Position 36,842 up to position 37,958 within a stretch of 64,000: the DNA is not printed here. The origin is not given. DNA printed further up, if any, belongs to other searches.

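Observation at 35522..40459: Co-oriented myo-inositol oxygenase, KGSADH-like aldehyde dehydrogenase, PIG-L deacetylase and Tat-exported Gfo/Idh/MocA oxidoreductase: candidate oxidative inositol or glycoconjugate catabolic module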

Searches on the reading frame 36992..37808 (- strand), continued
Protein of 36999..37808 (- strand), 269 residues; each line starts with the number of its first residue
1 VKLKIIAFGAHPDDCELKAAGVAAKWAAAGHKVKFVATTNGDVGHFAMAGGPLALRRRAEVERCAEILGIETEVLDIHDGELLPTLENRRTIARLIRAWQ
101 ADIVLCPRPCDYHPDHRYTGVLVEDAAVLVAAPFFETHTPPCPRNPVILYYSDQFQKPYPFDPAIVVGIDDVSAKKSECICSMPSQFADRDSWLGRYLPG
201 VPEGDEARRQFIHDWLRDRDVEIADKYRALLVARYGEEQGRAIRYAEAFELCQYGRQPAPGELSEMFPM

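Call 39: search_protein_families(library=ncbifam, proteins=[window:36999-37808:-], max_evalue=0.001)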
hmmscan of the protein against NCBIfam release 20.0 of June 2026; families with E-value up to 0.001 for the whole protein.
window:36999-37808:- (269 aa): 3 families
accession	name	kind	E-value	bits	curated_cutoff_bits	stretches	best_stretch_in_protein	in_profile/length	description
TIGR04001.1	thiol_BshB1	equivalog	5.4e-31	108.1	182.5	1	2-191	1-183/226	bacillithiol biosynthesis deacetylase BshB1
TIGR03446.1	mycothiol_Mca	equivalog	4.8e-09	36.2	277.15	1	3-82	1-87/283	mycothiol conjugate amidase Mca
TIGR04000.1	thiol_BshB2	equivalog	4.3e-06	26.6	195.25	1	9-188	7-186/217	bacillithiol biosynthesis deacetylase BshB2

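Call 42: find_related_loci(query=A3, collection=metagenome_contigs, flank=8000)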
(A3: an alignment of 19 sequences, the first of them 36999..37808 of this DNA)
Query A3 (269 aa) in metagenome_contigs; peptide patterns used: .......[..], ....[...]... (x = any residue, [..] = any of these).
600 stretches matched a pattern (row limit reached: there are more); 576 encode a relative of the query (tblastn E <= 1e-3); the best 80 are kept; 80 distinct loci.
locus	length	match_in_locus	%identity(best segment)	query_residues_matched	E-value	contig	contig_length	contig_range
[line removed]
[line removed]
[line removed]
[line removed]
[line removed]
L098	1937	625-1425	67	2-268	2e-132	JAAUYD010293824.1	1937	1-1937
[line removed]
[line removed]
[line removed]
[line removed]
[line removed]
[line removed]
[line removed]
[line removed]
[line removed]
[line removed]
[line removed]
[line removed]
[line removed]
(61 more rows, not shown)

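Call 46: search_protein_families(library=pfam, alignment_id=A4, max_evalue=0.00001)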
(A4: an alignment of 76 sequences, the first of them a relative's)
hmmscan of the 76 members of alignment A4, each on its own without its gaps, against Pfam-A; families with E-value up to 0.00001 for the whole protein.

A. member 1, L093:2197-2553:+ (118 aa): 0 families

B. families by the number of members that match (of 76 scanned): 68 families (the first 25 are shown)
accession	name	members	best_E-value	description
PF00152.25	tRNA-synt_2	4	2.3e-77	tRNA synthetases class II (D, K and N)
PF06439.18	3keto-disac_hyd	3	2.4e-44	3-keto-disaccharide hydrolase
PF01408.29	GFO_IDH_MocA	3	1.3e-22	Oxidoreductase family, NAD-binding Rossmann fold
PF01336.31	tRNA_anti-codon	3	9.1e-14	OB-fold nucleic acid binding domain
PF07676.18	PD40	2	1.2e-32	WD40-like Beta Propeller Repeat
PF17827.6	PrmC_N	2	9e-22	PrmC N-terminal domain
PF19051.5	GFO_IDH_MocA_C2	2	5.6e-19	Oxidoreductase family, C-terminal alpha/beta domain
PF05175.20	MTS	2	8e-12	Methyltransferase small domain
PF13649.12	Methyltransf_25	2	2.4e-09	Methyltransferase domain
PF13847.12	Methyltransf_31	2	3.8e-09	Methyltransferase domain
PF00903.31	Glyoxalase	2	7.8e-09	Glyoxalase/Bleomycin resistance protein/Dioxygenase superfamily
PF22725.1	GFO_IDH_MocA_C3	2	1.6e-08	GFO/IDH/MocA C-terminal domain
PF06325.19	PrmA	2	5.6e-07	Ribosomal protein L11 methyltransferase (PrmA)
PF09445.16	Methyltransf_15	2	2.1e-06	RNA cap guanine-N2 methyltransferase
PF01019.26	G_glu_transpept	1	1.8e-156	Gamma-glutamyltranspeptidase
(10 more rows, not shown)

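Call 50: search_protein_families(library=pfam, proteins=[L103:461-4120:+, L109:1837-4785:+, L109:2746-3984:-, L109:5631-6320:-, L145:9414-10400:+, L150:6304-7815:+, L150:4800-6278:+, L097:1176-3581:+, L132:4266-4997:-, L093:3443-4369:+], max_evalue=0.0001)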
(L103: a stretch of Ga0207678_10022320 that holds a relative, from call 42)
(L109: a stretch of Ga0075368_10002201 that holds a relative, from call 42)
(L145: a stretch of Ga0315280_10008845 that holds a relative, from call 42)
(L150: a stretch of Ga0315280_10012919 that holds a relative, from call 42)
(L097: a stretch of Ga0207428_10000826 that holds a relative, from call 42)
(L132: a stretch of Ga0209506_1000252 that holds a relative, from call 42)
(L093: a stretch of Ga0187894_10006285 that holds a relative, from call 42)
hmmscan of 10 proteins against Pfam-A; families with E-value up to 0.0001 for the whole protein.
L103:461-4120:+ (1219 aa): 1 family
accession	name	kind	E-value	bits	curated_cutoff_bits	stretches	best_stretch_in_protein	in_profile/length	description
PF02585.22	PIG-L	-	3.3e-24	86.3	28.2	1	956-1075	2-128/129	GlcNAc-PI de-N-acetylase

L109:1837-4785:+ (982 aa): 3 families
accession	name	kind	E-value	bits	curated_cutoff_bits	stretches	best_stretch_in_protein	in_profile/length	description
PF01433.26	Peptidase_M1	-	9.2e-73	244.9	27.7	1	355-570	1-216/218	Peptidase family M1 domain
PF11838.14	ERAP1_C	-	6.2e-50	170.9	38.2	1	649-956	1-315/318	ERAP1-like C-terminal domain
PF17900.6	Peptidase_M1_N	-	6.7e-45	153.9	25.8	1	144-321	2-186/186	Peptidase M1 N-terminal domain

L109:2746-3984:- (412 aa): 0 families

L109:5631-6320:- (229 aa): 0 families

L145:9414-10400:+ (328 aa): 10 families
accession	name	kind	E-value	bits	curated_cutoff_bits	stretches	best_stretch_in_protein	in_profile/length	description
PF17827.6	PrmC_N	-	1.2e-19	71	23.4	1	24-93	2-71/71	PrmC N-terminal domain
PF05175.20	MTS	-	5.9e-13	49.2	23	1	154-239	33-113/170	Methyltransferase small domain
PF13649.12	Methyltransf_25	-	8.1e-09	36.5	27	1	156-243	1-85/97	Methyltransferase domain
PF13847.12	Methyltransf_31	-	1.5e-08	34.9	27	1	156-300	7-124/145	Methyltransferase domain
PF09445.16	Methyltransf_15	-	4.4e-06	26.8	22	1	155-234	3-81/165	RNA cap guanine-N2 methyltransferase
PF05971.18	Methyltransf_10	-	6.8e-06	26.1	23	1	155-238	105-191/299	RNA methyltransferase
PF12847.13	Methyltransf_18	-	1.3e-05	25.7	27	1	154-218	16-80/151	Methyltransferase domain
PF02390.23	Methyltransf_4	-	2.2e-05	24.5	24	0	155-228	4-76/173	Putative methyltransferase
PF06325.19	PrmA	-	3.6e-05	23.8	22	1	154-231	163-233/296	Ribosomal protein L11 methyltransferase (PrmA)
PF08242.18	Methyltransf_12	-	6.3e-05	24.1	30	0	158-231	2-72/98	Methyltransferase domain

L150:6304-7815:+ (503 aa): 2 families
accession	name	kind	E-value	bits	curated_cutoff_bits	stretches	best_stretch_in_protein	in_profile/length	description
PF00152.25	tRNA-synt_2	-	3.2e-75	253.5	25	1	114-497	3-307/308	tRNA synthetases class II (D, K and N)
PF01336.31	tRNA_anti-codon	-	2.3e-13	50.3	27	1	19-98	1-75/75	OB-fold nucleic acid binding domain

L150:4800-6278:+ (492 aa): 0 families

L097:1176-3581:+ (801 aa): 2 families
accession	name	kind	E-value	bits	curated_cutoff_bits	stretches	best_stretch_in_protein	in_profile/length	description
PF12704.14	MacB_PCD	-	1.7e-41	143.2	27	2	22-236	1-206/207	MacB-like periplasmic core domain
PF02687.27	FtsX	-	2.2e-24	86.3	25.5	2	681-793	2-119/120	FtsX-like permease C-terminal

L132:4266-4997:- (243 aa): 1 family
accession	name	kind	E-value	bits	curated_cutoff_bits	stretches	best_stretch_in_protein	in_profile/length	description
PF06439.18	3keto-disac_hyd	-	1.2e-31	110.7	26.8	1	37-236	2-187/187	3-keto-disaccharide hydrolase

L093:3443-4369:+ (308 aa): 3 families
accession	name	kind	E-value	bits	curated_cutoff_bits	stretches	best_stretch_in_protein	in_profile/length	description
PF13561.12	adh_short_C2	-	8.6e-50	170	27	1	50-305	6-234/236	Enoyl-(Acyl carrier protein) reductase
PF00106.31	adh_short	-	6.9e-48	163.2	26.6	1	41-243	1-193/195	short chain dehydrogenase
PF08659.16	KR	-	1.2e-12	48.6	22.6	1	44-210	4-160/180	KR domain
